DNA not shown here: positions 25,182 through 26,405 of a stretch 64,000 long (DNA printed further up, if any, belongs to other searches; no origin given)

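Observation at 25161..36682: An 11.5-kb putative surface-appendage locus with pilin-like subunits but no visible secretion machinery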

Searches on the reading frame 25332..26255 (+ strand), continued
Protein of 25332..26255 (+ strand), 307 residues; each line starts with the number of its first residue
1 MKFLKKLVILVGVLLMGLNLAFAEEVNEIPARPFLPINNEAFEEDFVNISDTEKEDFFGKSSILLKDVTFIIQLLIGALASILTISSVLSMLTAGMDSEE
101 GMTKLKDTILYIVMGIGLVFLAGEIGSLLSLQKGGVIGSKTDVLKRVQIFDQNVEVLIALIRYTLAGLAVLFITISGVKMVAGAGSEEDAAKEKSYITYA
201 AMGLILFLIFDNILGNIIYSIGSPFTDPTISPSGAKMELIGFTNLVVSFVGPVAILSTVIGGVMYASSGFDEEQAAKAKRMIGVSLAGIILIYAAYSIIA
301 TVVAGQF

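Call 63: fold_search(model_id=the predicted structure, library=pdb)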
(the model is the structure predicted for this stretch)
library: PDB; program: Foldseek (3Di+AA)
matches with E <= 10: 140; with E <= 0.001: 0
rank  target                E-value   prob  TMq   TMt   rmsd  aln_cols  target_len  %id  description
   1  5fej_B                5.8e-01  0.72  0.17  0.36  19.0       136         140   10  CopM in the Cu(I)-bound form (released 2016-09-07)
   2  5ffe_A                6.8e-01  0.63  0.17  0.36  20.6       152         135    9  CopM in the Ag-bound form (by soaking) (released 2016-09-07)
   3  5ffc_B                7.6e-01  0.35  0.15  0.30  19.4       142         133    8  CopM in the Cu(II)-bound form (released 2016-09-07)
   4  4ons_A                8.5e-01  0.11  0.13  0.17  23.1       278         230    8  Structural and thermodynamic characterization of cadherin-beta-catenin-alpha-catenin complex formation (released 2014-04-09)
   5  5fej_A                1.0e+00  0.51  0.17  0.36  20.4       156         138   10  CopM in the Cu(I)-bound form (released 2016-09-07)
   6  8vys_C                1.0e+00  0.11  0.16  0.20  17.1       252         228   11  Cryo-EM Structure of the BRAF V600E monomer bound to PLX8394 (released 2025-05-28)
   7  6nyb_C                1.1e+00  0.47  0.21  0.27  16.4       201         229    9  Structure of a MAPK pathway complex (released 2019-10-09)
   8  5wxn_A                1.1e+00  0.20  0.15  0.19  18.7       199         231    8  Structure of the LKB1 and 14-3-3 complex (released 2017-04-19)
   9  5ffd                  1.2e+00  0.44  0.16  0.34  20.1       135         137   10  CopM in the Ag-bound form (by co-crystallization) (released 2016-09-07)
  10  5ffa                  1.3e+00  0.35  0.14  0.32  20.4       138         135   10  CopM (with an N-terminal His-tag) in the apo form (released 2016-09-07)
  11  8vyo_C                1.3e+00  0.15  0.17  0.23  16.4       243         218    9  Cryo-EM Structure of the BRAF WT monomer (released 2025-05-28)
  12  9r2i_A                1.4e+00  0.20  0.20  0.24  16.0       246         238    9  Cryo-EM structure of the complex CDK16:CCNY:14-3-3 (released 2026-03-25)
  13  6kzh_B                1.5e+00  0.10  0.15  0.19  16.5       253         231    9  14-3-3 protein in Complex with CIC S173 phosphorylated peptide (released 2020-09-30)
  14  5ffe_B                1.6e+00  0.35  0.17  0.36  20.6       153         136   10  CopM in the Ag-bound form (by soaking) (released 2016-09-07)
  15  6n63                  1.6e+00  0.35  0.19  0.35  10.5       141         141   13  Crystal structure of an Iron binding protein (released 2019-07-17)
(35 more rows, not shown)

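Call 71: search_protein_families(library=pfam, alignment_id=A2, max_evalue=0.01)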
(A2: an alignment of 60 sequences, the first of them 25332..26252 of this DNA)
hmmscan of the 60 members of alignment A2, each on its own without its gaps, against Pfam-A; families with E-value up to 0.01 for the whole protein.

A. member 1, window:25332-26252:+ (307 aa): 1 family
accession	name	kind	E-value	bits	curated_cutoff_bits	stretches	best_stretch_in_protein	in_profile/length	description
PF18895.5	T4SS_pilin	-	8.6e-16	58.2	26.6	3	153-216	11-70/71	Type IV secretion system pilin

B. families by the number of members that match (of 60 scanned): 15 families
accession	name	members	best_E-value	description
PF18895.5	T4SS_pilin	60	2.4e-27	Type IV secretion system pilin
PF04956.18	TrbC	43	1.3e-10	TrbC/VIRB2 pilin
PF19607.4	DUF6112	38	1.3e-08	Family of unknown function (DUF6112)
PF14293.11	YWFCY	1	0.00075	YWFCY protein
PF04143.19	Sulf_transp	1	0.0012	Sulphur transport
PF24668.1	KH_Vigilin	1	0.0019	Vigilin KH domain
PF19727.4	DUF6219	1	0.0038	Family of unknown function (DUF6219)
PF20556.3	DUF6768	1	0.0039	Family of unknown function (DUF6768)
PF06664.17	WLS-like_TM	1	0.0046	Wntless-like, transmembrane domain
PF13491.11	FtsK_4TM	1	0.0047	4TM region of DNA translocase FtsK/SpoIIIE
PF12428.13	DUF3675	1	0.005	Protein of unknown function (DUF3675)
PF02322.20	Cyt_bd_oxida_II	1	0.0063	Cytochrome bd terminal oxidase subunit II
PF01061.29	ABC2_membrane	1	0.0081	ABC-2 type transporter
PF19747.4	DUF6234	1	0.0088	Family of unknown function (DUF6234)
PF13572.11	DUF4134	1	0.0092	Domain of unknown function (DUF4134)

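Call 78: search_protein_representatives(protein=window:25332-26252:+)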
Query: 307 residues. Proteins with E-value up to 0.001 (for the whole library): 1032; up to 1e-10: 244; up to 1e-30: 31. The best 150 are listed.
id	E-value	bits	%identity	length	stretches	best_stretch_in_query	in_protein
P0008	1.0e-103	363.1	58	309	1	4-307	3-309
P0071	1.0e-58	215.5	36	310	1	8-307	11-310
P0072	2.0e-53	198.1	46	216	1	93-307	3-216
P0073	5.8e-52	193.3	35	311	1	15-307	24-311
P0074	1.7e-50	188.5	36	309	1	3-306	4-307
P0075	2.5e-43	165.0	35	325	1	38-307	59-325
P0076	1.1e-41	159.5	29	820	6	157-299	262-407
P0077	2.0e-41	158.7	34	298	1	16-306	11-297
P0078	1.6e-39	152.5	38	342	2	136-307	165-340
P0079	2.2e-39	152.0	39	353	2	131-307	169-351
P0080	6.8e-39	150.4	37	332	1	60-306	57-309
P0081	2.1e-38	148.8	31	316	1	51-307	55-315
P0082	1.8e-37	145.8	36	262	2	132-307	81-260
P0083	2.4e-37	145.4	35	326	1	51-306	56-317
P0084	5.5e-37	144.2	33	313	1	4-307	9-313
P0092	2.7e-32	128.8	31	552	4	166-306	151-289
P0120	4.5e-24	101.8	29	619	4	157-305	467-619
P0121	4.9e-24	101.7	32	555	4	154-298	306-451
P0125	7.1e-23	97.9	26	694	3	157-305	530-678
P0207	9.4e-15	71.3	30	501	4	162-305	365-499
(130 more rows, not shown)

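Call 80: find_encoding_contigs(protein=P0076, flank=10000, max_places=3)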
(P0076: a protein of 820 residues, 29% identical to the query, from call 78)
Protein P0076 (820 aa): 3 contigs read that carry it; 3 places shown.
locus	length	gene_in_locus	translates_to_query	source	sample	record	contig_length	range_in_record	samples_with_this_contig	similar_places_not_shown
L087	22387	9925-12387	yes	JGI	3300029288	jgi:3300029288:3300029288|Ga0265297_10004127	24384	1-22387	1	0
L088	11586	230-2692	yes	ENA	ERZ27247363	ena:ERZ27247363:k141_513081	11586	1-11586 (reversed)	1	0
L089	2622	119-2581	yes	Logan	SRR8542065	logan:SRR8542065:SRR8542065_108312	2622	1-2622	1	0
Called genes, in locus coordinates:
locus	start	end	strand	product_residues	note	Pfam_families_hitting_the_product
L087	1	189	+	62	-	?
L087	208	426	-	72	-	-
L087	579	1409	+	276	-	-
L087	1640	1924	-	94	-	-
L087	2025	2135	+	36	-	-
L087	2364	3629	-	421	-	PF01368:DHH, PF02272:DHHA1 (weak)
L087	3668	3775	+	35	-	-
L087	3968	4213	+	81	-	PF01783:Ribosomal_L32p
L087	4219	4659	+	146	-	PF01029:NusB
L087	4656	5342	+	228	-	PF22935:RM44_endonuclase (faint), PF14622:Ribonucleas_3_3, PF00636:Ribonuclease_3, PF00035:dsrm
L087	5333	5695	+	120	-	PF02033:RBFA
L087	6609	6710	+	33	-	-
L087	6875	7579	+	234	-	PF28597:T2SSF_N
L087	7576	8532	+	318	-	PF18075:FtsX_ECD, PF02687:FtsX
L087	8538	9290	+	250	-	PF11967:RecO_N, PF02565:RecO_C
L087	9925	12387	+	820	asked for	PF04956:TrbC (faint), PF18895:T4SS_pilin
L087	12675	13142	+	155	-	PF18895:T4SS_pilin (weak)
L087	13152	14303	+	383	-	PF18895:T4SS_pilin, PF00801:PKD (weak)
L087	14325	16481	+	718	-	PF00801:PKD, PF18911:PKD_4, PF18911:PKD_4, PF00801:PKD, PF18911:PKD_4, PF18911:PKD_4, PF00801:PKD, PF18911:PKD_4, +13 more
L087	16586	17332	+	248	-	PF02811:PHP (weak)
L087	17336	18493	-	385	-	PF04932:Wzy_C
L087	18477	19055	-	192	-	PF23023:Anti-Pycsar_Apyc1 (weak), PF00753:Lactamase_B, PF13483:Lactamase_B_3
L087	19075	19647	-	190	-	PF02482:Ribosomal_S30AE, PF16321:Ribosom_S30AE_C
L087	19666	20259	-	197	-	PF12917:YfbR-like, PF13023:HD_3, PF01966:HD (weak)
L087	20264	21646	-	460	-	PF08529:NusA_N, PF14520:HHH_5 (faint), PF13184:KH_NusA_1st, PF26594:KH_NusA_2nd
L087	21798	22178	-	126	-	PF01035:DNA_binding_1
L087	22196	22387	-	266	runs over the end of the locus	-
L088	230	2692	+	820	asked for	PF04956:TrbC (faint), PF18895:T4SS_pilin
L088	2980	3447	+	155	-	PF18895:T4SS_pilin (weak)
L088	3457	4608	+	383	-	PF18895:T4SS_pilin, PF00801:PKD (weak)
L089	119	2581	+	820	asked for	PF04956:TrbC (faint), PF18895:T4SS_pilin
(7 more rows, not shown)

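Call 81: find_encoding_contigs(protein=P0092, flank=10000, max_places=2)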
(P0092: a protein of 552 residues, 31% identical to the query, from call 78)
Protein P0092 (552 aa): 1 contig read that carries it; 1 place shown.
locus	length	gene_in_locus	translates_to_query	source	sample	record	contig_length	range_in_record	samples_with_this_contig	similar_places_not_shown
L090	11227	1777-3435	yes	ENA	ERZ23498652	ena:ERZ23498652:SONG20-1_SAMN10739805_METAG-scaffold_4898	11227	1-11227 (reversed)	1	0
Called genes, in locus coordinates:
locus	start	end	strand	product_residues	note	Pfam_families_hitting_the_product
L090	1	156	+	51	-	?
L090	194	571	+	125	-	PF18895:T4SS_pilin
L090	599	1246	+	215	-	PF18895:T4SS_pilin (weak)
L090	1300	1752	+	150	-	PF18895:T4SS_pilin (weak)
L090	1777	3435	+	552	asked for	PF02322:Cyt_bd_oxida_II (faint), PF04956:TrbC (faint), PF18895:T4SS_pilin, PF27259:AF_1499 (faint), PF18895:T4SS_pilin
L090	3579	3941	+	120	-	PF18895:T4SS_pilin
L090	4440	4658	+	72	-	-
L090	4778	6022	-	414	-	-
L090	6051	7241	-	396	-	-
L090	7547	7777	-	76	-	-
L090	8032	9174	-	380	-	PF13439:Glyco_transf_4, PF13579:Glyco_trans_4_4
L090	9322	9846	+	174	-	-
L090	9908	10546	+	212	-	-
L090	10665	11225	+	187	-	?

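Call 82: find_encoding_contigs(protein=P0125, flank=10000, max_places=2)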
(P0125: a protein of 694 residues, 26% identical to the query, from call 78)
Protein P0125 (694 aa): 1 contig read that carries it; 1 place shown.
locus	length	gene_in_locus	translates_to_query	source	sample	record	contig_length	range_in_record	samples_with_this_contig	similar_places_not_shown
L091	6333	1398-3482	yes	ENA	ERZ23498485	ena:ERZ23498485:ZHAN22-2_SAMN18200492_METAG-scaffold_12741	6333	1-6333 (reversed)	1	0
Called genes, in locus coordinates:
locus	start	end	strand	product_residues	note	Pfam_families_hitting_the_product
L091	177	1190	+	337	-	PF18895:T4SS_pilin (weak)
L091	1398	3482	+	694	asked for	PF18895:T4SS_pilin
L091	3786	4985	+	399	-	-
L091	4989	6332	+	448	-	?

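Call 92: find_encoding_contigs(protein=P0120, flank=10000, max_places=1)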
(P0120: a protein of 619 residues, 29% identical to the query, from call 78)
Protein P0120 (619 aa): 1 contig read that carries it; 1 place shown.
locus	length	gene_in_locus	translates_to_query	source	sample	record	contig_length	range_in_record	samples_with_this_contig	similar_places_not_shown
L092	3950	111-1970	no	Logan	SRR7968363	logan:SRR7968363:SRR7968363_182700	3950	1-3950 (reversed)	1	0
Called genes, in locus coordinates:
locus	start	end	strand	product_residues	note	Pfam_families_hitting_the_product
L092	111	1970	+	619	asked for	PF18895:T4SS_pilin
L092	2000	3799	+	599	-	PF18895:T4SS_pilin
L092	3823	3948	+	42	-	?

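Call 93: find_encoding_contigs(protein=P0121, flank=10000, max_places=1)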
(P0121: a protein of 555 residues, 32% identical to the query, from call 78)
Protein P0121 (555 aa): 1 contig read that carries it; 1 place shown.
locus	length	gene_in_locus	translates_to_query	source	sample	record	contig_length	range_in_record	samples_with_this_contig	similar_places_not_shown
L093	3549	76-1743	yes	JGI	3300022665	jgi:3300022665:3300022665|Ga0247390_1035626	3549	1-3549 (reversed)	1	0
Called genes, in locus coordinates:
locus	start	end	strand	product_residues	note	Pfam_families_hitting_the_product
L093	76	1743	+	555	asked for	PF02322:Cyt_bd_oxida_II (faint), PF18895:T4SS_pilin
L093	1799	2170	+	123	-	PF18895:T4SS_pilin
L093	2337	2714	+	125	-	PF18895:T4SS_pilin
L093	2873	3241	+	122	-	PF18895:T4SS_pilin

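Call 94: find_encoding_contigs(protein=P0207, flank=10000, max_places=1)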
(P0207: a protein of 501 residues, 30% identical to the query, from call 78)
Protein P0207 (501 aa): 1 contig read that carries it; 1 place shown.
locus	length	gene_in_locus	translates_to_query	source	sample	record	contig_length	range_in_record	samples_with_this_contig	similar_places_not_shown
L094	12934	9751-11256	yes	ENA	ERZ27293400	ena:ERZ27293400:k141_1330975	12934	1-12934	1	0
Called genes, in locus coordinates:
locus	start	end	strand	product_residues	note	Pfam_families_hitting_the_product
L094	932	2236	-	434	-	PF00575:S1, PF23459:S1_RRP5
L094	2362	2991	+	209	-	PF13483:Lactamase_B_3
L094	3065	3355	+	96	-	-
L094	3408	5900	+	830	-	PF00521:DNA_topoisoIV, PF03989:DNA_gyraseA_C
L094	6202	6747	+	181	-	PF01135:PCMT (weak), PF01209:Ubie_methyltran, PF06325:PrmA (weak), PF13847:Methyltransf_31, PF08241:Methyltransf_11, PF08242:Methyltransf_12 (weak), PF13649:Methyltransf_25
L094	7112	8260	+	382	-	PF01547:SBP_bac_1, PF13416:SBP_bac_8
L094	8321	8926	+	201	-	PF18895:T4SS_pilin (faint)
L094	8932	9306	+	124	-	PF18895:T4SS_pilin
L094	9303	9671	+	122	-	PF18895:T4SS_pilin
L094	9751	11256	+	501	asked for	PF18895:T4SS_pilin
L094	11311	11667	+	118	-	PF18895:T4SS_pilin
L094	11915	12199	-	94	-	-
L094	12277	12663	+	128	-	PF18895:T4SS_pilin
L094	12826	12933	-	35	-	?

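Call 95: find_related_loci(query=P0076, collection=metagenome_contigs, flank=10000)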
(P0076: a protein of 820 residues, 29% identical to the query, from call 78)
Query P0076 (820 aa) in metagenome_contigs; peptide patterns used: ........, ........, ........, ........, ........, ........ (x = any residue, [..] = any of these).
311 stretches matched a pattern; 2 encode a relative of the query (tblastn E <= 1e-3); 1 distinct loci.
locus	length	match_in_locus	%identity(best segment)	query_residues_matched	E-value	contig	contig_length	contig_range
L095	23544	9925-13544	100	1-820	0e+0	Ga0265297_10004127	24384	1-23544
